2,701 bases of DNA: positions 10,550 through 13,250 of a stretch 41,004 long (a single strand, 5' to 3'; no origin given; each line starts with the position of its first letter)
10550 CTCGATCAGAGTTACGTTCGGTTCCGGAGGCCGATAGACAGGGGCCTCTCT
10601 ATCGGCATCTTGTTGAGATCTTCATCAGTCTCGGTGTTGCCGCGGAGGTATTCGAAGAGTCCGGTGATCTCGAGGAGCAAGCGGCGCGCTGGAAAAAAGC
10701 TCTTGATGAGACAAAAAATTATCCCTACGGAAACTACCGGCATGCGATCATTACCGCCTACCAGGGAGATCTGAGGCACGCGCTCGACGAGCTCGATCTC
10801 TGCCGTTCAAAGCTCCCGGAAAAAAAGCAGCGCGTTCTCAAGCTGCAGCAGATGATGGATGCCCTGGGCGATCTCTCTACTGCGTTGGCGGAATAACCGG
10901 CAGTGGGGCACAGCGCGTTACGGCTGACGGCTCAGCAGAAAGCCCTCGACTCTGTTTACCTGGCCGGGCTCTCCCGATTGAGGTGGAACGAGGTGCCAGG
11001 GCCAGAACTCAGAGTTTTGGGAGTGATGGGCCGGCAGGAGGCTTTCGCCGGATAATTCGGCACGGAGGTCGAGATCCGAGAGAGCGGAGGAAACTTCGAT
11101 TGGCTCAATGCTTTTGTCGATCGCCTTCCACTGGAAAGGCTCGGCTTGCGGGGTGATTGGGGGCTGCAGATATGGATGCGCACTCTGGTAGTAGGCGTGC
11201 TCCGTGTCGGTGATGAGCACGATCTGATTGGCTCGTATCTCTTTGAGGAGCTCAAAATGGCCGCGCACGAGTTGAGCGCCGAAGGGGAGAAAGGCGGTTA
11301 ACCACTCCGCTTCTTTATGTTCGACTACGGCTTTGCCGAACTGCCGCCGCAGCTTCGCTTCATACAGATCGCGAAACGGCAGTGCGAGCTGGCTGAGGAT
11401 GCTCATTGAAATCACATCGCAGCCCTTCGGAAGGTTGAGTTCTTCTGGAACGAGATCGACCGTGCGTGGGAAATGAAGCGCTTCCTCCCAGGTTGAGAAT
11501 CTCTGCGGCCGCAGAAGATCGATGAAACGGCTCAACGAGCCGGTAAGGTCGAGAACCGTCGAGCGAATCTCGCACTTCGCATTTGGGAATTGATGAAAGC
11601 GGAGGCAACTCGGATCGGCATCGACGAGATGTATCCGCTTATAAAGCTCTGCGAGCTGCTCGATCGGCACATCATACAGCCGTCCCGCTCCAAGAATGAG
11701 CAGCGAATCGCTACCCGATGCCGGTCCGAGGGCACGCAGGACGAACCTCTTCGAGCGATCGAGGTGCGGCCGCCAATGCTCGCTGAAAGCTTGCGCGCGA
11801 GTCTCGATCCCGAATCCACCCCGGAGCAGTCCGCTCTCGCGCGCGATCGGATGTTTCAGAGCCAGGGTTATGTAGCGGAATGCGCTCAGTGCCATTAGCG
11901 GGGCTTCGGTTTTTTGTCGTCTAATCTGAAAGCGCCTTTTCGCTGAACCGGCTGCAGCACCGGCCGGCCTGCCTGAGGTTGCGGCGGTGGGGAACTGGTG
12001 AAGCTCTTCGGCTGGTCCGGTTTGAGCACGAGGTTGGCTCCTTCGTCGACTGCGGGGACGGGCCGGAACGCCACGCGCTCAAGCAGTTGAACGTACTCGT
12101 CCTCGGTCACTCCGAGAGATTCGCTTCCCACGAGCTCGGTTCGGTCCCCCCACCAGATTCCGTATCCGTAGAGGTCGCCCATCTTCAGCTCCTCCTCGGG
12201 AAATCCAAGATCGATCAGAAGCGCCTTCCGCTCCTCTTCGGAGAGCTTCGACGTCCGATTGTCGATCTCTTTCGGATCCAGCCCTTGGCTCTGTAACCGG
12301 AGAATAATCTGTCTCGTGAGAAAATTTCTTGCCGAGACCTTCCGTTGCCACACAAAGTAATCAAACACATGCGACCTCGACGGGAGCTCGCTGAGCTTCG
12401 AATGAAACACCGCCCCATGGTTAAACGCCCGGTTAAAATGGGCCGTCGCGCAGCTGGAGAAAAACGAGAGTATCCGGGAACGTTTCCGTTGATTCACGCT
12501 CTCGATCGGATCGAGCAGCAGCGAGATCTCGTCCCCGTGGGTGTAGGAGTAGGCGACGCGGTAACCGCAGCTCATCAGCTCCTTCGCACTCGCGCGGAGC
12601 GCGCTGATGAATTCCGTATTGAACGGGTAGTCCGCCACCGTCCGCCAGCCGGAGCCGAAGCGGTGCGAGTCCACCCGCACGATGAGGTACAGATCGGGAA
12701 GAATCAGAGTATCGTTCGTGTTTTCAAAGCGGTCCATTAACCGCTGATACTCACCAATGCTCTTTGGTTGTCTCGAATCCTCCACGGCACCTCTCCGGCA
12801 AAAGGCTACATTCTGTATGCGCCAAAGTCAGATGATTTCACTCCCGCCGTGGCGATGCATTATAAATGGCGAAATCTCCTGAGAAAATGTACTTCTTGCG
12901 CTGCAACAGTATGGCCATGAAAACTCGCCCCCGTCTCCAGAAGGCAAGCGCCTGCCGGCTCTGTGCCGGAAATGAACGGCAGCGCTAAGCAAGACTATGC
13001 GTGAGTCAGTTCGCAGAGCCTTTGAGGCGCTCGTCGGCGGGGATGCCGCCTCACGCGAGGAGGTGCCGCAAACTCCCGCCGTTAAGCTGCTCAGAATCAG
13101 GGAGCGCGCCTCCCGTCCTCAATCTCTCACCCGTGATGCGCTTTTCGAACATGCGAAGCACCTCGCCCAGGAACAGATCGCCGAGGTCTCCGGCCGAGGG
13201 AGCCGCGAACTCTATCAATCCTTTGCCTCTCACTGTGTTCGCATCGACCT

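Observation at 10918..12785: Bacterial Thg1-like 3'-5' polymerase translationally coupled to a methyltransferase-fold protein: candidate RNA 5'-end repair/modification module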

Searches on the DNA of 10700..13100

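Call 90: search_rna_families(source=window, start=10700, end=13100, threshold=evalue, max_evalue=1)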
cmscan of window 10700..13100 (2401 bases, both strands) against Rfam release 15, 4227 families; matches with E-value up to 1: 0.
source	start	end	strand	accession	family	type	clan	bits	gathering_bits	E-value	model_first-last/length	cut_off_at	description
